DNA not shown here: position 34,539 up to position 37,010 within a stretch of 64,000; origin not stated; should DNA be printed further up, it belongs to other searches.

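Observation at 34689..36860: Bacterial-Pnkp-like kinase-phosphatase-ligase trifunctional RNA/DNA end-repair enzyme on the minus strand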

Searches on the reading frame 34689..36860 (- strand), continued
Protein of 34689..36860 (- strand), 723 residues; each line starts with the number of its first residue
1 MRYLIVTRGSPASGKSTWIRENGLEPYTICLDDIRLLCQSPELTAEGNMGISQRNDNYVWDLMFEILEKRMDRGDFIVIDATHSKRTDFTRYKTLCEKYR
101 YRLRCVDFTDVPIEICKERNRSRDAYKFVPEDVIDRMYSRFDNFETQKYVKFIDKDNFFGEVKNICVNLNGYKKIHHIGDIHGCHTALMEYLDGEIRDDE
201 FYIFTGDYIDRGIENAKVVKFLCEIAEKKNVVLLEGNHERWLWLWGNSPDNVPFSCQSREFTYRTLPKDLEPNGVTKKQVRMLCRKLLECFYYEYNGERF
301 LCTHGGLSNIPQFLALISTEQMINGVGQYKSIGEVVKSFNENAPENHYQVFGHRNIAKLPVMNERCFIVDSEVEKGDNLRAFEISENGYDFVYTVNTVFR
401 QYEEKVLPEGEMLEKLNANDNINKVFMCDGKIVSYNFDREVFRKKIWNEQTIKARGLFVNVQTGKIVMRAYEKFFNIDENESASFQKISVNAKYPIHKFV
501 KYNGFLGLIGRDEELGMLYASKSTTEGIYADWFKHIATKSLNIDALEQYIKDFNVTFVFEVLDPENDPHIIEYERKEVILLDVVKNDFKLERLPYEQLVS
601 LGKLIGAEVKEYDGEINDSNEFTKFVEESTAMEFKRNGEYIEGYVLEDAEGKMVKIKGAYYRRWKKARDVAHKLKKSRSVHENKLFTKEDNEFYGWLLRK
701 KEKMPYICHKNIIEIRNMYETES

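Call 38: find_encoding_contigs(protein=P0092, flank=10000, max_places=2)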
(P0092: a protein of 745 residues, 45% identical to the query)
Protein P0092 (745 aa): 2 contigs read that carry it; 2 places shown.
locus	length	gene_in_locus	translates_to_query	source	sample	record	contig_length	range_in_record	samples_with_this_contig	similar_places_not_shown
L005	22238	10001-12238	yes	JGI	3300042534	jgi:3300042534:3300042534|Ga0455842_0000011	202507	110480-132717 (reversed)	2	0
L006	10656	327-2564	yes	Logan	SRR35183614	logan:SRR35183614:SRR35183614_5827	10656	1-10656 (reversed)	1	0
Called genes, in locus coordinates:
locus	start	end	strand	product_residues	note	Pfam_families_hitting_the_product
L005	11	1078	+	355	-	-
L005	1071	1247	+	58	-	-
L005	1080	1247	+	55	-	-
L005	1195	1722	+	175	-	-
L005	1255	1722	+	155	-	-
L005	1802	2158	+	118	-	-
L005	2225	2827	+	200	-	PF10263:SprT-like (weak)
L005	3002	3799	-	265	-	PF18643:RE_BsaWI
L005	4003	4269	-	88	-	-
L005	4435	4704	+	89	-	-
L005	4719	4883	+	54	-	-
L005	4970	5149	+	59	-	-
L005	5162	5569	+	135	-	-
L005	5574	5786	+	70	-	-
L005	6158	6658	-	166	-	-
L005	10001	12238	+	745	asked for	PF13671:AAA_33, PF00149:Metallophos, PF09511:RNA_lig_T4_1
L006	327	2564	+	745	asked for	PF13671:AAA_33, PF00149:Metallophos, PF09511:RNA_lig_T4_1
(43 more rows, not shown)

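Call 39: find_encoding_contigs(protein=P0006, flank=10000, max_places=2)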
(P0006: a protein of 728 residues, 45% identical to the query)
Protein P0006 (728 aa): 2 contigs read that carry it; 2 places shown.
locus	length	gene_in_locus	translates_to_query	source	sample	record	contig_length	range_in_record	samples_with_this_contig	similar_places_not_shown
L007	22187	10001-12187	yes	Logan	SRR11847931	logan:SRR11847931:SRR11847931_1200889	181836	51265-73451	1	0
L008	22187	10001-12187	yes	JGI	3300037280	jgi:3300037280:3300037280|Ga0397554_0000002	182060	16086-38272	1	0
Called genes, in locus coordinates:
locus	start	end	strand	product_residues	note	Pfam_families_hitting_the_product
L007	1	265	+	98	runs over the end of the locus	-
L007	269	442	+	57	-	-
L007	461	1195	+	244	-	PF00112:Peptidase_C1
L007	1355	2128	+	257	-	PF08719:NADAR, PF01981:PTH2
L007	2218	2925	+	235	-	-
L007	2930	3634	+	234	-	PF12850:Metallophos_2 (faint)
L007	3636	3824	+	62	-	-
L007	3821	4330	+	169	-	-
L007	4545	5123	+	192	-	-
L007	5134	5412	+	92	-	-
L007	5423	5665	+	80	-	-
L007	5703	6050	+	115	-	-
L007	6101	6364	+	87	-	-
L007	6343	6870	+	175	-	-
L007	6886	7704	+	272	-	-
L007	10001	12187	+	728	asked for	PF13671:AAA_33, PF00149:Metallophos, PF09511:RNA_lig_T4_1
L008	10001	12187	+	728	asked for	PF13671:AAA_33, PF00149:Metallophos, PF09511:RNA_lig_T4_1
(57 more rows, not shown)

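Call 40: find_related_loci(query=A1, collection=genome_contigs, flank=3000)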
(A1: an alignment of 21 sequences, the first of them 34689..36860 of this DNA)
Query A1 (723 aa) in genome_contigs; peptide patterns used: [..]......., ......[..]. (x = any residue, [..] = any of these).
208 stretches matched a pattern; 146 encode a relative of the query (tblastn E <= 1e-3); the best 80 are kept; 80 distinct loci.
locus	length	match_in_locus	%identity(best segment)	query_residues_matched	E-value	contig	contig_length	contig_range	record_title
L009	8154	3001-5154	45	1-719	0e+0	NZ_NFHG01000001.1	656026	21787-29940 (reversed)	Flavonifractor sp. An82 An82_contig_1, whole genome shotgun sequence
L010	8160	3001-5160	46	1-719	0e+0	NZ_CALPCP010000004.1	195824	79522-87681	Flintibacter muris strain DSM 110149 NODE_4_length_195824_cov_165.211344, whole genome shotgun sequence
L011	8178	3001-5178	45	1-719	0e+0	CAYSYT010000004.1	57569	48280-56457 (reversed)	MAG TPA_asm: uncultured Christensenella sp. isolate SRP350583_co2_471 genome assembly, contig: NODE_618_length_57569_cov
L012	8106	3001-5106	45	1-697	0e+0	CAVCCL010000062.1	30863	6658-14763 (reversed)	Bifidobacterium catenulatum isolate H07663-L1_cleanbin_000044 genome assembly, contig: Spades_H07663-L1_contig_882, whol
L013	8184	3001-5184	44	1-722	0e+0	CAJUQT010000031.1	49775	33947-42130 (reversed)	MAG TPA_asm: uncultured Acetatifactor sp. isolate MGBC163656 genome assembly, contig: MGBC163656.31, whole genome shotgu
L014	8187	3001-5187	45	1-722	0e+0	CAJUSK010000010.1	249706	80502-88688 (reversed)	MAG TPA_asm: uncultured Lachnospiraceae bacterium isolate MGBC165132 genome assembly, contig: MGBC165132.10, whole genom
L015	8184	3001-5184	43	1-722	0e+0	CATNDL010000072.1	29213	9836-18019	MAG TPA_asm: uncultured Acetatifactor sp. isolate MGG22999_1680015439 genome assembly, contig: SRR10078234_773, whole ge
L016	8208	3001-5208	44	1-722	0e+0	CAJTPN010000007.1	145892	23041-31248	MAG TPA_asm: uncultured Acetatifactor sp. isolate MGBC107450 genome assembly, contig: MGBC107450.7, whole genome shotgun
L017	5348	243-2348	45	1-697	0e+0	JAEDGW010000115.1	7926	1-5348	MAG: Coprococcus sp. isolate MAG120 NODE_11785_length_7926_cov_9.861898, whole genome shotgun sequence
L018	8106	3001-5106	44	1-697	0e+0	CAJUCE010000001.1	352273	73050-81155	MAG TPA_asm: uncultured Acetatifactor sp. isolate MGBC117628 genome assembly, contig: MGBC117628.1, whole genome shotgun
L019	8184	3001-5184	43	1-722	0e+0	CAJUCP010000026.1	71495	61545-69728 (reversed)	MAG TPA_asm: uncultured Acetatifactor sp. isolate MGBC130908 genome assembly, contig: MGBC130908.26, whole genome shotgu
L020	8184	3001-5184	43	1-722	0e+0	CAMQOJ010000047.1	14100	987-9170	MAG TPA_asm: uncultured Lachnospiraceae bacterium isolate SRR19715304_bin.11_metawrap_v1.3_MAG genome assembly, contig:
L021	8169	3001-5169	43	1-719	0e+0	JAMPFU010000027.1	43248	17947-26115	MAG: Clostridium sp. isolate NALB_7863_23 Scaffold_#27__SCF_027___43248_bp, whole genome shotgun sequence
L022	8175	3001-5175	44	1-719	0e+0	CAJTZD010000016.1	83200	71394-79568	MAG TPA_asm: uncultured Acetatifactor sp. isolate MGBC113998 genome assembly, contig: MGBC113998.16, whole genome shotgu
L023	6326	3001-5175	43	1-719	0e+0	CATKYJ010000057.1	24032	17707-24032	MAG TPA_asm: uncultured Acetatifactor sp. isolate MGG03606_1680015490 genome assembly, contig: ERR2844015_6737, whole ge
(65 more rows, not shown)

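Call 45: search_solved_structures(query=A1, max_evalue=0.01, show_alignments=0)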
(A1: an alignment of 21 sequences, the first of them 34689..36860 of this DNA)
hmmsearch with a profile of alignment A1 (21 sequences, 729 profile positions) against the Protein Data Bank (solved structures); distinct sequences matched with E-value up to 0.01: 117 (the best 60 are shown).
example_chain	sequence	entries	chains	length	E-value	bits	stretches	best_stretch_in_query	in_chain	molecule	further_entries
9qw7_A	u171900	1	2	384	1.2e-24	89.9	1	428-725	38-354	tRNA ligase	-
6n0v_A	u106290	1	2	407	8.5e-20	73.8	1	448-727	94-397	tRNA ligase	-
6n67_A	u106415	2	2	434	1e-19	73.5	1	448-727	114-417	tRNA ligase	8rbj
9r3w_A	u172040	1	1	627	2.7e-19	72.2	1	448-727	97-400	tRNA ligase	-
6n0t_A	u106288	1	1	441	1.5e-18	69.7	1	448-727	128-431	tRNA ligase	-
4gp7_A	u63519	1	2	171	8.5e-12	47.4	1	4-162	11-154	Metallophosphoesterase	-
4jst_A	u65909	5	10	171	2.2e-11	46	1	4-162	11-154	Metallophosphoesterase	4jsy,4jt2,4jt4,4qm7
4gp6_A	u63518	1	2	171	3.3e-11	45.4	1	4-162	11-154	Metallophosphoesterase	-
1g5b_A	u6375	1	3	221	7.9e-11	44.2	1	163-240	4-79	SERINE/THREONINE PROTEIN PHOSPHATASE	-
4mde_A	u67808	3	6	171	1.6e-10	43.2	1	4-162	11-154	Metallophosphoesterase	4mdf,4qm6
4iyp_C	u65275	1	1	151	1.9e-09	39.6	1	156-239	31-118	Serine/threonine-protein phosphatase 2A catalytic subunit alpha isoform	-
7n6g_4D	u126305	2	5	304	6.4e-09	37.9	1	161-239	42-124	FAP15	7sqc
2nyl_C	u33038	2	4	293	8.2e-09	37.5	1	157-239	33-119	Serine/threonine-protein phosphatase 2A catalytic subunit alpha isoform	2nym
3p71_C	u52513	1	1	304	8.7e-09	37.4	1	157-239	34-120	Serine/threonine-protein phosphatase 2A catalytic subunit alpha isoform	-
2ie4_C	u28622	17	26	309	9e-09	37.4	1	157-239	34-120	Serine/threonine-protein phosphatase 2A catalytic subunit alpha isoform | PP2A-C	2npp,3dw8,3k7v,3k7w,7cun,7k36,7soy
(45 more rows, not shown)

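Call 52: search_protein_families(library=phrogs, proteins=[window:34689-36860:-], max_evalue=0.001)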
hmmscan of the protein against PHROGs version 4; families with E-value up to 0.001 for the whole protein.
window:34689-36860:- (723 aa): 10 families
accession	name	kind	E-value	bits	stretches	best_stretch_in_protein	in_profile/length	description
phrog_8238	-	DNA, RNA and nucleotide metabolism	1.2e-193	646.2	1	1-722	1-732/737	RNA ligase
phrog_21952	-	DNA, RNA and nucleotide metabolism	9.7e-41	141.4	1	430-722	23-324/327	RNA ligase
phrog_562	-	tail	4.8e-28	99.1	1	423-671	24-260/377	RNA ligase and tail fiber protein attachment catalyst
phrog_246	-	other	2.1e-20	74.2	1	9-391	14-389/417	NinI-like serine-threonine phosphatase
phrog_505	-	other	1e-18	68.8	1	1-150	1-149/295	polynucleotide kinase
phrog_2071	-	other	9.2e-14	52.9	1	2-203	16-193/282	ATPase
phrog_20114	-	other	2.2e-13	51.7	1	172-242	2-73/131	phosphoesterase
phrog_9096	-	unknown function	2.8e-06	28.3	1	170-223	10-65/157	-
phrog_1649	-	other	3.8e-05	23.5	1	168-241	31-106/308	metallo-phosphoesterase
phrog_4581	-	head and packaging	0.00014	22.4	1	4-172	126-290/395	terminase small subunit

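Call 53: search_protein_representatives(protein=window:34689-36860:-)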
Query: 723 residues. Proteins with E-value up to 0.001 (for the whole library): 4563; up to 1e-10: 1648; up to 1e-30: 969. The best 150 are listed.
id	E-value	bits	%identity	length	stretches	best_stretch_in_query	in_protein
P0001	0.0e+00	1680.6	100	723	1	1-723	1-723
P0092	4.8e-193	660.0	46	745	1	1-722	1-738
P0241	7.8e-177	606.4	43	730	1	1-721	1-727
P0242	2.9e-173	594.6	43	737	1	1-720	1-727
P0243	3.2e-173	594.5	43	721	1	1-721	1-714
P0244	8.4e-171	586.5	45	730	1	1-717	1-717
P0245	3.6e-169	581.1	42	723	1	1-722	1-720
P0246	6.3e-169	580.3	43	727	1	2-722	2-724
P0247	3.3e-167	574.6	43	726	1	1-720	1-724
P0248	3.4e-166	571.2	45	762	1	1-679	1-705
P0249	5.9e-165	567.1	43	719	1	1-697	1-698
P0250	4.1e-164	564.3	43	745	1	1-718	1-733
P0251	1.6e-163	562.4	42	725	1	1-721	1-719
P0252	3.8e-163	561.1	42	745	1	1-707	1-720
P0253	5.8e-162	557.2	41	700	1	1-720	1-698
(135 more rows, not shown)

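Call 55: predict_structure(alignment_id=A1)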
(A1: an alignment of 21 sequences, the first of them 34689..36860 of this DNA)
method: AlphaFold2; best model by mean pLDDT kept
length: 723 residues; sequences in the alignment: 21
mean_pLDDT: 84.7   pTM: 0.53
mean pLDDT of the five models: 84.7, 82.0, 81.7, 80.8, 77.5
residues with pLDDT >= 90: 269; 70-90: 390; 50-70: 57; < 50: 7
segments of 3 or more residues with pLDDT < 50: 402-407
pLDDT, mean of each block of 10 residues (from residue 1): 88 91 91 78 58 75 93 90 84 89 91 93 81 87 81 88 84 93 88 93 90 86 94 90 87 78 82 92 89 93 86 80 71 81 91 62 74 66 89 78 44 78 84 85 78 88 85 84 73 90 92 89 81 90 93 93 84 90 91 91 93 91 88 86 91 90 89 77 66 89 88 92 87
secondary structure, 60 per line:
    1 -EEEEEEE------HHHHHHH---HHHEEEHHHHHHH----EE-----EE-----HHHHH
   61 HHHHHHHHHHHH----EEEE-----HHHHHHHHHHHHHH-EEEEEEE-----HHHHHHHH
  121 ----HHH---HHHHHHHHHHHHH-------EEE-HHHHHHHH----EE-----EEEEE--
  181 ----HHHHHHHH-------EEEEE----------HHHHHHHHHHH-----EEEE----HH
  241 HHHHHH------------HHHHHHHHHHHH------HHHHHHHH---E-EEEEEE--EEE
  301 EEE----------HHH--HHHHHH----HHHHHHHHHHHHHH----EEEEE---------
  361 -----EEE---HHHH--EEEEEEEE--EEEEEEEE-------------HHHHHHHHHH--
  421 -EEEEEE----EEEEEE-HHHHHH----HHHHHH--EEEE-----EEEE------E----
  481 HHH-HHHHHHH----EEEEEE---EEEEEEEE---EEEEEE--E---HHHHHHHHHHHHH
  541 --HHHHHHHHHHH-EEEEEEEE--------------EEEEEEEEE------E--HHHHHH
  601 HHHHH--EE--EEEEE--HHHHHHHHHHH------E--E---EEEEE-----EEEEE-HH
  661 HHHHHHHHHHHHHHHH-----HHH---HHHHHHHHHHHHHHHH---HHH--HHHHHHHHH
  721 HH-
elements in order (helices of 4 or more, strands of 3 or more residues): E2-8 H15-21 E28-30 H31-37 H56-72 E77-80 H86-99 E101-107 H113-120 H131-143 E151-153 H155-162 E174-178 H185-192 E200-204 H215-225 E231-234 H239-246 H259-270 H277-284 E290-295 E298-303 H319-324 H329-342 E347-351 E366-368 H372-375 E378-385 E388-395 H409-418 E422-427 E432-437 H439-444 H449-454 E457-460 E466-469 H485-491 E496-501 E505-512 E516-521 H528-540 H543-553 E555-562 E577-585 H595-605 E612-616 H619-629 E643-647 E653-657 H659-676 H688-703 H712-722

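Call 59: fold_search(model_id=the predicted structure, library=pdb)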
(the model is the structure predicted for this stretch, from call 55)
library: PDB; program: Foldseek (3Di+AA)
matches with E <= 10: 985; with E <= 0.001: 297
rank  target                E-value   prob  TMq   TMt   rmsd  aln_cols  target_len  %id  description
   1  9qw7_A                2.1e-16  1.00  0.37  0.67   4.2       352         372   21  The crystal structure of the adenyly transferase domain of Candida glabrata tRNA ligase (released 2025-09-17)
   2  8rbj_A                8.5e-16  1.00  0.36  0.63   4.5       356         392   19  Structure of fungal tRNA ligase in complex with RNA (released 2025-06-18)
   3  6n67                  1.0e-15  1.00  0.37  0.66   4.1       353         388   20  Crystal structure of the ligase domain of fungal tRNA ligase Trl1 (released 2019-07-03)
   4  6n0t                  1.4e-15  1.00  0.38  0.68   3.9       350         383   19  tRNA ligase (released 2019-01-09)
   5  9r3w                  3.4e-15  1.00  0.37  0.43   4.3       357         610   20  Fungal tRNA ligase Trl1-LIG-KIN (released 2025-10-08)
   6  9qw7_B                1.9e-14  1.00  0.37  0.67   4.3       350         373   22  The crystal structure of the adenyly transferase domain of Candida glabrata tRNA ligase (released 2025-09-17)
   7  6n0v_A                3.0e-14  1.00  0.37  0.65   4.3       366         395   20  tRNA ligase (released 2019-01-09)
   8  2c5u_A                2.1e-13  1.00  0.30  0.55   7.8       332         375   20  T4 RNA Ligase (Rnl1) Crystal Structure (released 2005-11-04)
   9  9do4                  2.2e-13  1.00  0.30  0.55   8.9       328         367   20  Structure of T4 RNA Ligase 1 bound to ATP and Mg (released 2024-10-02)
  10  5tt6                  8.0e-13  1.00  0.30  0.56   8.0       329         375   20  T4 RNA Ligase 1 (K99M) (released 2017-03-08)
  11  8uch                  5.3e-09  1.00  0.27  0.46   6.6       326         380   17  Thermophilic RNA Ligase from Palaeococcus pacificus K92A + ATP (released 2024-02-21)
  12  4gp6_B                6.2e-09  1.00  0.18  0.74   3.6       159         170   24  Polynucleotide kinase (released 2012-11-14)
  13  8ucf                  7.8e-09  1.00  0.27  0.47   6.6       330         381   17  Thermophilic RNA Ligase from Palaeococcus pacificus K238G (released 2024-02-21)
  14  1g5b_B                9.2e-09  1.00  0.25  0.74   4.3       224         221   21  BACTERIOPHAGE LAMBDA SER/THR PROTEIN PHOSPHATASE (released 2001-03-07)
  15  2vug_A                1.8e-08  1.00  0.27  0.47   7.6       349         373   16  The structure of an archaeal homodimeric RNA ligase (released 2008-06-03)
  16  1g5b_A                2.2e-08  1.00  0.24  0.70   4.7       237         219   20  BACTERIOPHAGE LAMBDA SER/THR PROTEIN PHOSPHATASE (released 2001-03-07)
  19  4mde_A                2.5e-08  1.00  0.18  0.73   3.5       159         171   24  Structure of bacterial polynucleotide kinase product complex bound to GDP and DNA (released 2013-11-06)
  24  4gp7_A                3.9e-08  1.00  0.18  0.72   3.4       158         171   25  Polynucleotide kinase (released 2012-11-14)
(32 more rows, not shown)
